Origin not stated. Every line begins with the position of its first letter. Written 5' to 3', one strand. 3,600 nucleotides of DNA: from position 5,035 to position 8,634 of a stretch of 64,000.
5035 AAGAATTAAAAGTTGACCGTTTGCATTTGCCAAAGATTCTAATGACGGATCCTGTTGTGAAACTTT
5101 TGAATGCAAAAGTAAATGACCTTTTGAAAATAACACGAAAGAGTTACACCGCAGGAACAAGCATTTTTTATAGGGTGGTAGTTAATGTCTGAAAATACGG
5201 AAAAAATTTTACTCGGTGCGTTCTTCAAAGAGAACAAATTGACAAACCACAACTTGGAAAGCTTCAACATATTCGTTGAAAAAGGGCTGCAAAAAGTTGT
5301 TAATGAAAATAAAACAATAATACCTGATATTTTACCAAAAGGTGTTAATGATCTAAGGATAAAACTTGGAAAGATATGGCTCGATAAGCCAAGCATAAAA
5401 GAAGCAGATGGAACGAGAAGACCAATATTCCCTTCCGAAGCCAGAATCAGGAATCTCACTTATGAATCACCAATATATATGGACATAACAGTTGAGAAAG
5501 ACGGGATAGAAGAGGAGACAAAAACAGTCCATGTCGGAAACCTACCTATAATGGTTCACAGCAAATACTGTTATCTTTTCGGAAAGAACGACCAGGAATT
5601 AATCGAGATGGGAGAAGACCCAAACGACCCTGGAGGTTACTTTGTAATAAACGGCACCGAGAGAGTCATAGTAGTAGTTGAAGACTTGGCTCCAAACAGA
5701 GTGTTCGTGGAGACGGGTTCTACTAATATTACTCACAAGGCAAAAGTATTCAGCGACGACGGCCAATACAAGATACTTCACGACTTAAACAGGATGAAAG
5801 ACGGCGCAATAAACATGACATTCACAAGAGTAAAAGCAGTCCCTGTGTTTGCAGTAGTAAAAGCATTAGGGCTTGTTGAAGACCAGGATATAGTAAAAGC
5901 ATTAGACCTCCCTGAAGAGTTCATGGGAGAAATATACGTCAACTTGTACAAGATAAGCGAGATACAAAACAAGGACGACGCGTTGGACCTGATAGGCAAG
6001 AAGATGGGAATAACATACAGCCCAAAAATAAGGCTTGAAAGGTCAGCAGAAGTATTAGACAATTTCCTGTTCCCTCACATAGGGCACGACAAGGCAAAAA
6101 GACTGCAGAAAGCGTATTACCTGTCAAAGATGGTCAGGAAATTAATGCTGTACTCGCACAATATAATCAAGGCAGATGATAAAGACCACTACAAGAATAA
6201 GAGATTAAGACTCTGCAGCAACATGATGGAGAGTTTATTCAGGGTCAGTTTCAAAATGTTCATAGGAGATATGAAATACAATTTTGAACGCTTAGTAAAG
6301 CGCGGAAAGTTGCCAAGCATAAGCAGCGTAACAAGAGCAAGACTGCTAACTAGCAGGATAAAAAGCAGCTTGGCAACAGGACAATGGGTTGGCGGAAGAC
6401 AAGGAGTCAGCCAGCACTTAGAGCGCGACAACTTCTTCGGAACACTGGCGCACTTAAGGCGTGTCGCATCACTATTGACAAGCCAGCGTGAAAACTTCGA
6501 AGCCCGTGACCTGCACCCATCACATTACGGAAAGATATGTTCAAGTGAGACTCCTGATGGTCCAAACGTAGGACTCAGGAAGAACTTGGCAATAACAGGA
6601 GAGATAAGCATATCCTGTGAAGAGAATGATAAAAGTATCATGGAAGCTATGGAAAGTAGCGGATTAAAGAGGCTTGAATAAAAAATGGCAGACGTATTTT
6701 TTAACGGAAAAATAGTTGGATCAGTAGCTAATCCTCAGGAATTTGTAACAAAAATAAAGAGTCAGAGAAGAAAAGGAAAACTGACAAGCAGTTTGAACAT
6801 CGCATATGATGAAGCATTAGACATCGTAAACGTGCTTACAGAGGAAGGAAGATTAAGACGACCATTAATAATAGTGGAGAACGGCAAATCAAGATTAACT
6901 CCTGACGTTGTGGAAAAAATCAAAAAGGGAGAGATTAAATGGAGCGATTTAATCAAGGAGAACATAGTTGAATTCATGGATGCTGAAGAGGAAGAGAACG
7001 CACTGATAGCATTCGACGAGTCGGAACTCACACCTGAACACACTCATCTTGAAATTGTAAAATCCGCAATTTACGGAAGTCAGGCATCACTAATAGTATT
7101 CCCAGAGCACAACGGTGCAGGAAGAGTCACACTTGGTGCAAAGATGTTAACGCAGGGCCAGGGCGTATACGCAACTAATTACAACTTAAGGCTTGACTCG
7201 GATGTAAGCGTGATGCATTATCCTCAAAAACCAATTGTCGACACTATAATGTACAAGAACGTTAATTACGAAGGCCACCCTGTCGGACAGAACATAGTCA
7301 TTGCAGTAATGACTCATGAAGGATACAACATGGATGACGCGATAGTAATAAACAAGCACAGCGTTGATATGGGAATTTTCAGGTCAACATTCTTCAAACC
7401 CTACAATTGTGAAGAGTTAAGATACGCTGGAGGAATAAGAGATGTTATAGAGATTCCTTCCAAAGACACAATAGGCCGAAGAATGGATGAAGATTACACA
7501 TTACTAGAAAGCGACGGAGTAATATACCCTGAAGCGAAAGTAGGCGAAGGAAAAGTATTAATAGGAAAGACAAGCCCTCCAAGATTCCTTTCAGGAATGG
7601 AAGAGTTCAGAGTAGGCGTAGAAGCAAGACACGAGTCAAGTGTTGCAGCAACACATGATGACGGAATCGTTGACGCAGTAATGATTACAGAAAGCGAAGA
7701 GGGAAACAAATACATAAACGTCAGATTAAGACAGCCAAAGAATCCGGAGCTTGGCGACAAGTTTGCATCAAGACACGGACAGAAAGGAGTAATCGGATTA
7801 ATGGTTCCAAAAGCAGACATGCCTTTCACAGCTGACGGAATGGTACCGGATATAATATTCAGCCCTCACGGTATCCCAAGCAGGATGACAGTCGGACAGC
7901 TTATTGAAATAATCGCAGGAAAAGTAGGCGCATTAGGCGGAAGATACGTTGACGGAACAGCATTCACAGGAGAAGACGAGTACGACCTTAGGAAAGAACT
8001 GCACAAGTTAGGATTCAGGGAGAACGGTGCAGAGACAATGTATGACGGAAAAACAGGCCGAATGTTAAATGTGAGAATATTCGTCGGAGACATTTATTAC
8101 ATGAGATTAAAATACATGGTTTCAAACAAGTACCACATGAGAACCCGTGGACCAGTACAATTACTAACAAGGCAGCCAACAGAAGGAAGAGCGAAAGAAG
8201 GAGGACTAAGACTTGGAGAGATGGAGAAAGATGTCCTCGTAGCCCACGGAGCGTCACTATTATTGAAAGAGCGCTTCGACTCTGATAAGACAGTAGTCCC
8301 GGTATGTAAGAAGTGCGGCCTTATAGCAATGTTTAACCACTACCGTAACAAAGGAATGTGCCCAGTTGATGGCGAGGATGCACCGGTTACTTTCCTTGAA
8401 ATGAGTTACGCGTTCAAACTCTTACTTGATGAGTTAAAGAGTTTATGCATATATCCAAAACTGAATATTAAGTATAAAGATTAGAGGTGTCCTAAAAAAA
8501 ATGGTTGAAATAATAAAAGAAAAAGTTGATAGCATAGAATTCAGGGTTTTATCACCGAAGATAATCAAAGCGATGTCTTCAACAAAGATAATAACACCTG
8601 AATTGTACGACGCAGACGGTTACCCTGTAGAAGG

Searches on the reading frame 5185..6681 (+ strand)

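Call 23: search_protein_families(library=pfam, proteins=[window:5185-6681:+], max_evalue=0.001)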
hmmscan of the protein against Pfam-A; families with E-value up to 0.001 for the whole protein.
window:5185-6681:+ (498 aa): 3 families
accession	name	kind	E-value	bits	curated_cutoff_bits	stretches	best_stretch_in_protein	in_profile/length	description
PF04563.20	RNA_pol_Rpb2_1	-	3.2e-52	177.5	28.2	1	19-386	2-199/203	RNA polymerase beta subunit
PF04561.19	RNA_pol_Rpb2_2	-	4.6e-22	79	21.7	1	185-342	17-190/190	RNA polymerase Rpb2, domain 2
PF04565.21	RNA_pol_Rpb2_3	-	4.8e-21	75.1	21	1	410-473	1-67/68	RNA polymerase Rpb2, domain 3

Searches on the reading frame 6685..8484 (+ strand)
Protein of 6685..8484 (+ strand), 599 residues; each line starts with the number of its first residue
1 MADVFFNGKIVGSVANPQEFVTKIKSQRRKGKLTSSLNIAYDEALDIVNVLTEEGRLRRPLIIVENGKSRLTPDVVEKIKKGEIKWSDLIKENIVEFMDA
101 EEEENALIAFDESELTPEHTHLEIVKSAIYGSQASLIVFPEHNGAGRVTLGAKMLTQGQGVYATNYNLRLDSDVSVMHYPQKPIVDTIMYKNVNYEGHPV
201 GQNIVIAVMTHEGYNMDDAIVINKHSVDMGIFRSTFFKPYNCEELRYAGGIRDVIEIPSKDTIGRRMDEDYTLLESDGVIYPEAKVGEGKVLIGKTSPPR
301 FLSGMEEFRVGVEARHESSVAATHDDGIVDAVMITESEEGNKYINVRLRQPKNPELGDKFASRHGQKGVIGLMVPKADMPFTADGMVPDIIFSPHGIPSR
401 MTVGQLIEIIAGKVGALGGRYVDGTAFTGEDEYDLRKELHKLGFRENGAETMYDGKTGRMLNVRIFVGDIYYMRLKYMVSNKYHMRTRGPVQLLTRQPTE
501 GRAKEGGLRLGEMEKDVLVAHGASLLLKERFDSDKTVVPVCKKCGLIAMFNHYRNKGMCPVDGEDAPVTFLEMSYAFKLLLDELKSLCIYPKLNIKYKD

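Call 23: search_protein_families(library=pfam, proteins=[window:6685-8484:+], max_evalue=0.001)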
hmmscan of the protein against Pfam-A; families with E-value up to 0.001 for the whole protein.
window:6685-8484:+ (599 aa): 4 families
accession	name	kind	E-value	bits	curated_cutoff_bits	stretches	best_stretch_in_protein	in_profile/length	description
PF00562.33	RNA_pol_Rpb2_6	-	1.7e-124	416.2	23.4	1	134-504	2-373/373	RNA polymerase Rpb2, domain 6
PF04560.25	RNA_pol_Rpb2_7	-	9.1e-22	77.7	32.1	1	506-594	1-85/87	RNA polymerase Rpb2, domain 7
PF04566.18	RNA_pol_Rpb2_4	-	1.6e-18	67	28.7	1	4-65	1-62/62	RNA polymerase Rpb2, domain 4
PF04567.22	RNA_pol_Rpb2_5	-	1.1e-08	36.3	21.1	1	86-119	1-34/66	RNA polymerase Rpb2, domain 5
